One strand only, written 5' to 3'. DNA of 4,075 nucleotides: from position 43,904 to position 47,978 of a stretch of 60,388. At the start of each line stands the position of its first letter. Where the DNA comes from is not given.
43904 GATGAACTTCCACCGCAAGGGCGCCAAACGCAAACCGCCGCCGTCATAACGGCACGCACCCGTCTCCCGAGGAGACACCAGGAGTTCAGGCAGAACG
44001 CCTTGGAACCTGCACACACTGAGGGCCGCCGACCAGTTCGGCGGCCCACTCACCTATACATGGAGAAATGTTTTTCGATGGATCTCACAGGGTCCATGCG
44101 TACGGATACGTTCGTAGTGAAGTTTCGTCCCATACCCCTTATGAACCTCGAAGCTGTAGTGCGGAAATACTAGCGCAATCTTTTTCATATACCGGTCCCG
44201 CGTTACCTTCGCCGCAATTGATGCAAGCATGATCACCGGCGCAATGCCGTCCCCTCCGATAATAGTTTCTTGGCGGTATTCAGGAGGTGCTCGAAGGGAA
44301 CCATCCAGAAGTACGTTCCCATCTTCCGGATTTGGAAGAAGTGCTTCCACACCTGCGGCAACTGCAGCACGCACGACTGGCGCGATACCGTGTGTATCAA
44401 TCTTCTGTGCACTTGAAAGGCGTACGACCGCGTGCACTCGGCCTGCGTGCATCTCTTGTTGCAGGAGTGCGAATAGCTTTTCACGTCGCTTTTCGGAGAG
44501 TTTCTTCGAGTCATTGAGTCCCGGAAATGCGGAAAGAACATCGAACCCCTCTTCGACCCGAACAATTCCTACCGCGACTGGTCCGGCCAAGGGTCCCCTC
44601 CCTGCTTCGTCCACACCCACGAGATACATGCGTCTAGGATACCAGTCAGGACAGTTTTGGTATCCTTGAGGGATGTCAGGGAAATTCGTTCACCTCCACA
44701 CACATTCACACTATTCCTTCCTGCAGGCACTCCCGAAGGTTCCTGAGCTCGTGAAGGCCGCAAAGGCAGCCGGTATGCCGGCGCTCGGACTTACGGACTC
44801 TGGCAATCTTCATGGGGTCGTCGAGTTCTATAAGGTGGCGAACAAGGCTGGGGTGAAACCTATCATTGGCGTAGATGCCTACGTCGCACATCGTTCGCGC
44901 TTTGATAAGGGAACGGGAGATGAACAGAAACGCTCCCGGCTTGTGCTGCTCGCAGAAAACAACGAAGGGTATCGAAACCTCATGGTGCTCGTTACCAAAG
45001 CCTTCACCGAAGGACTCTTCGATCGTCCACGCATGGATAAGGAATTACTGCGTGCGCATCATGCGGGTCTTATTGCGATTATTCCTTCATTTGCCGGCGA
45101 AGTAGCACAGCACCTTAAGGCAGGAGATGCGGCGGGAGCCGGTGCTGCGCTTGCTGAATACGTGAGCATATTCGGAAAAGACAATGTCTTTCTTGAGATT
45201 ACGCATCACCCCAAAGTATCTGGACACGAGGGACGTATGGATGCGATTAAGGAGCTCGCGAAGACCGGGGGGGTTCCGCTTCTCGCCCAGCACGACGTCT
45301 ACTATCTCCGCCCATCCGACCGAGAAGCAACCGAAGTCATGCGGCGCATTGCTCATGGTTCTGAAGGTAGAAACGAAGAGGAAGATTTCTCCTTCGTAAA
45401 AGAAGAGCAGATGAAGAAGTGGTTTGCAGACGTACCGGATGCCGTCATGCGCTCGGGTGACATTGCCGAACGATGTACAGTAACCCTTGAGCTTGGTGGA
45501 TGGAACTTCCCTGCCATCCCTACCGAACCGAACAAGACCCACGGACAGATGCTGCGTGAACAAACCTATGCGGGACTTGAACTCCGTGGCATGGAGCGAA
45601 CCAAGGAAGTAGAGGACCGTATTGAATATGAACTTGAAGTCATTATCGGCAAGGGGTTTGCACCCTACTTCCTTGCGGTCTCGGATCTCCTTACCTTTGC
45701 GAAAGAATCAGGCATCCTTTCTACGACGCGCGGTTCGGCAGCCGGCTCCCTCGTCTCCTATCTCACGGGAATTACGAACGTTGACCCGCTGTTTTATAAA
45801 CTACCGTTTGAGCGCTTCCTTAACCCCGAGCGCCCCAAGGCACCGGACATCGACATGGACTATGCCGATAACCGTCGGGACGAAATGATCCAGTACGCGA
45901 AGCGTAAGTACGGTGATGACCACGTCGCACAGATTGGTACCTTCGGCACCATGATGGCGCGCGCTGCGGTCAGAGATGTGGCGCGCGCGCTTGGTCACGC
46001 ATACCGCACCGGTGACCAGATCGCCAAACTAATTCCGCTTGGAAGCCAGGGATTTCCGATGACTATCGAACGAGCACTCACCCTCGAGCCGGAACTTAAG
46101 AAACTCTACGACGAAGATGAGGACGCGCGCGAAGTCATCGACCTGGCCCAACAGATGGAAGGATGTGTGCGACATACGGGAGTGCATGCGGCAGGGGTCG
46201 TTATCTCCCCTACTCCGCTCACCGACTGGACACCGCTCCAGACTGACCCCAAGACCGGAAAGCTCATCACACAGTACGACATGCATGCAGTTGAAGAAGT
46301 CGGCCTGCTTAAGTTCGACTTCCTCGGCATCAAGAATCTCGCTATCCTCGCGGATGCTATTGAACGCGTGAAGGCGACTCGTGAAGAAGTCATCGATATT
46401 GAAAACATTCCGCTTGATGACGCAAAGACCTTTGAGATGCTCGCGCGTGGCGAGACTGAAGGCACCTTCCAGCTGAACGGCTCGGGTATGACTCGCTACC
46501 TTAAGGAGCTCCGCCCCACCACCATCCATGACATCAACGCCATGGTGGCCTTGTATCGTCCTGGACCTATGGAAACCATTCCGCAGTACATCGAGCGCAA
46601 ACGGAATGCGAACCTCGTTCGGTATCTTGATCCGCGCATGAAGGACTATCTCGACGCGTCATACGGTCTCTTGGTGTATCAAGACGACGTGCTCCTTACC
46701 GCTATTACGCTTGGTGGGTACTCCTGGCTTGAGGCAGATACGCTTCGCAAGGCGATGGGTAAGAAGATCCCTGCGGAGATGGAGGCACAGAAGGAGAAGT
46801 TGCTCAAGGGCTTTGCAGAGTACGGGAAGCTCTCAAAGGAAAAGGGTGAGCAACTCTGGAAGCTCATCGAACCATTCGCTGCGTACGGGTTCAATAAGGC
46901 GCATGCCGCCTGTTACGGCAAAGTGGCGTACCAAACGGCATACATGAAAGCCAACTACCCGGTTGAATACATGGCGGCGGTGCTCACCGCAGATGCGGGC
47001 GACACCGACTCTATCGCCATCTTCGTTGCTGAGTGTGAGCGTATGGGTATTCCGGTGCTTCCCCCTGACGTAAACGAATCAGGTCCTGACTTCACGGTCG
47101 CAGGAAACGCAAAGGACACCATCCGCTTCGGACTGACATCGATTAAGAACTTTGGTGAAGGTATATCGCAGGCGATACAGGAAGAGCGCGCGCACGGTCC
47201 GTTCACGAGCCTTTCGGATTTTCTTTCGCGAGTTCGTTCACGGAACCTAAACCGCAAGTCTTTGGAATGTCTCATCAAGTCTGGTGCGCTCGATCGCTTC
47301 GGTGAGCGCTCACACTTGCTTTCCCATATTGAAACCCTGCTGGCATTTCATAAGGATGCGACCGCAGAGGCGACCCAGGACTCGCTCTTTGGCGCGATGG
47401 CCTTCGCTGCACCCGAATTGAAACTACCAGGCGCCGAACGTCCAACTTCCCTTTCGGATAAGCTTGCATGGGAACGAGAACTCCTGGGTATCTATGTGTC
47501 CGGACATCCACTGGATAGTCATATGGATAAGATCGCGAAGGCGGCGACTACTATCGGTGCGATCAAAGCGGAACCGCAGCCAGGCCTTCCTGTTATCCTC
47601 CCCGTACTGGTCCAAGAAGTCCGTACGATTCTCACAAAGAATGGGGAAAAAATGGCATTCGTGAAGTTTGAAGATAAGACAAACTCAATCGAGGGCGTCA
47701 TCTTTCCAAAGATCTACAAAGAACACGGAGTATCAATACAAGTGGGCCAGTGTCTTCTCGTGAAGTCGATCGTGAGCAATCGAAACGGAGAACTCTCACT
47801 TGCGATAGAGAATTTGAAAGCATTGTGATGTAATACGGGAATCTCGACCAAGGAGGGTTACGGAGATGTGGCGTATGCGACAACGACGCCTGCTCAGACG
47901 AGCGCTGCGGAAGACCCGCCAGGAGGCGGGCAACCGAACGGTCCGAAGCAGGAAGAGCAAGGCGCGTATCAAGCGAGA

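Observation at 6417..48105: Core genes look systematically leaderless (TAnnnT 6-7 nt before ATG), orphan genes are SD-led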

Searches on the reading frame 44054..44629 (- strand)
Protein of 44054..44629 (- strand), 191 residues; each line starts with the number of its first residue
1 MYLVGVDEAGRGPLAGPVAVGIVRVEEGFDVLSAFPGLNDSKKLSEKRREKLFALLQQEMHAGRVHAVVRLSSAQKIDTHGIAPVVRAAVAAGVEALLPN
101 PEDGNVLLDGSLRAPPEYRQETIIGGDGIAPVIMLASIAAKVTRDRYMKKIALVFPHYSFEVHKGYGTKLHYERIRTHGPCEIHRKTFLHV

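Call 9: search_protein_families(library=pfam, proteins=[window:44054-44629:-], max_evalue=0.01)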
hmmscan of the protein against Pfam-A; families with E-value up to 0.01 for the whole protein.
window:44054-44629:- (191 aa): 1 family
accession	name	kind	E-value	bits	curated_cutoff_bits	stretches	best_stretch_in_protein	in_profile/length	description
PF01351.25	RNase_HII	-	2.2e-30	106.5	25.8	1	4-189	1-197/199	Ribonuclease HII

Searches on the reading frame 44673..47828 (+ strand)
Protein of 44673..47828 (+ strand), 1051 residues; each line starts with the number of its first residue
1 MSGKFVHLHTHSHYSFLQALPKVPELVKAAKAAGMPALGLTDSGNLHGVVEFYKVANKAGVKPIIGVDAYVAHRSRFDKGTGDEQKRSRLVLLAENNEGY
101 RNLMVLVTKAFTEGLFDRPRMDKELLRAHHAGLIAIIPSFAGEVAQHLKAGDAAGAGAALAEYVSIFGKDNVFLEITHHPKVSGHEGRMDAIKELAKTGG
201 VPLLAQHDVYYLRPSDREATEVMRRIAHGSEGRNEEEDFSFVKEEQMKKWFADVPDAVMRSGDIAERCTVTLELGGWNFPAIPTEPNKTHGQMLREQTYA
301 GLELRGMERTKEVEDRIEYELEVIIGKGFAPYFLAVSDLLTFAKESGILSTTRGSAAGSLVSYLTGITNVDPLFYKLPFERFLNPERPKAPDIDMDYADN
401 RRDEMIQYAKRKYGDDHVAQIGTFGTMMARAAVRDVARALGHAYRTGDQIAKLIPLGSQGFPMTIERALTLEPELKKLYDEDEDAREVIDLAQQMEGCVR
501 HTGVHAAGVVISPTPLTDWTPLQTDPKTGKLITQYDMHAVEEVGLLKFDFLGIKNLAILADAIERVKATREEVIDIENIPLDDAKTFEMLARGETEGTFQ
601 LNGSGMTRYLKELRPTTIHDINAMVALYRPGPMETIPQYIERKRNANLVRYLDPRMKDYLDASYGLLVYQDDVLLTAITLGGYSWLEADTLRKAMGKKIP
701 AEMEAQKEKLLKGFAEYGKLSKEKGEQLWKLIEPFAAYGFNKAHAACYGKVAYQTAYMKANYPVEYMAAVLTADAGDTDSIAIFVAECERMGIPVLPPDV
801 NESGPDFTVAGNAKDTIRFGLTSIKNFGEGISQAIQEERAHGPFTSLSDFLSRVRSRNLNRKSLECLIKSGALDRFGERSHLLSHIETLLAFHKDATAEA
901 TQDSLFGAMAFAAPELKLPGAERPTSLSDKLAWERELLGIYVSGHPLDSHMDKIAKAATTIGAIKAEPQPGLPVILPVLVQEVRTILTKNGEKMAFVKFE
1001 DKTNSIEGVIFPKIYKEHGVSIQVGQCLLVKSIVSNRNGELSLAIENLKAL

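Call 9: search_protein_families(library=pfam, proteins=[window:44673-47828:+], max_evalue=0.01)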
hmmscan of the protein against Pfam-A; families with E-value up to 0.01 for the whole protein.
window:44673-47828:+ (1051 aa): 6 families
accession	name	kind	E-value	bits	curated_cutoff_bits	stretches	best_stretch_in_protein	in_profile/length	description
PF07733.18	DNA_pol3_alpha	-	1.6e-94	316.8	23.9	1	293-552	2-260/260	Bacterial DNA polymerase III alpha NTPase domain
PF02811.25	PHP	-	3e-48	164.7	26.4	1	7-179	1-164/164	PHP domain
PF17657.6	DNA_pol3_finger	-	7.9e-48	162.4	22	1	555-716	1-164/166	Bacterial DNA polymerase III alpha subunit finger domain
PF14579.12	HHH_6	-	4.8e-28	97.6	25.6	1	792-879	1-87/90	Helix-hairpin-helix motif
PF01336.31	tRNA_anti-codon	-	6.8e-09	36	27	1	981-1049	8-73/75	OB-fold nucleic acid binding domain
PF15072.12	HROB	-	0.00017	21.9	30.8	1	977-1033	4-59/85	Homologous recombination OB-fold protein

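Call 11: find_encoding_contigs(protein=window:44673-47828:+, flank=10000, max_places=6)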
Protein window:44673-47828:+ (1051 aa): no gene with exactly this product is on record in the collection.
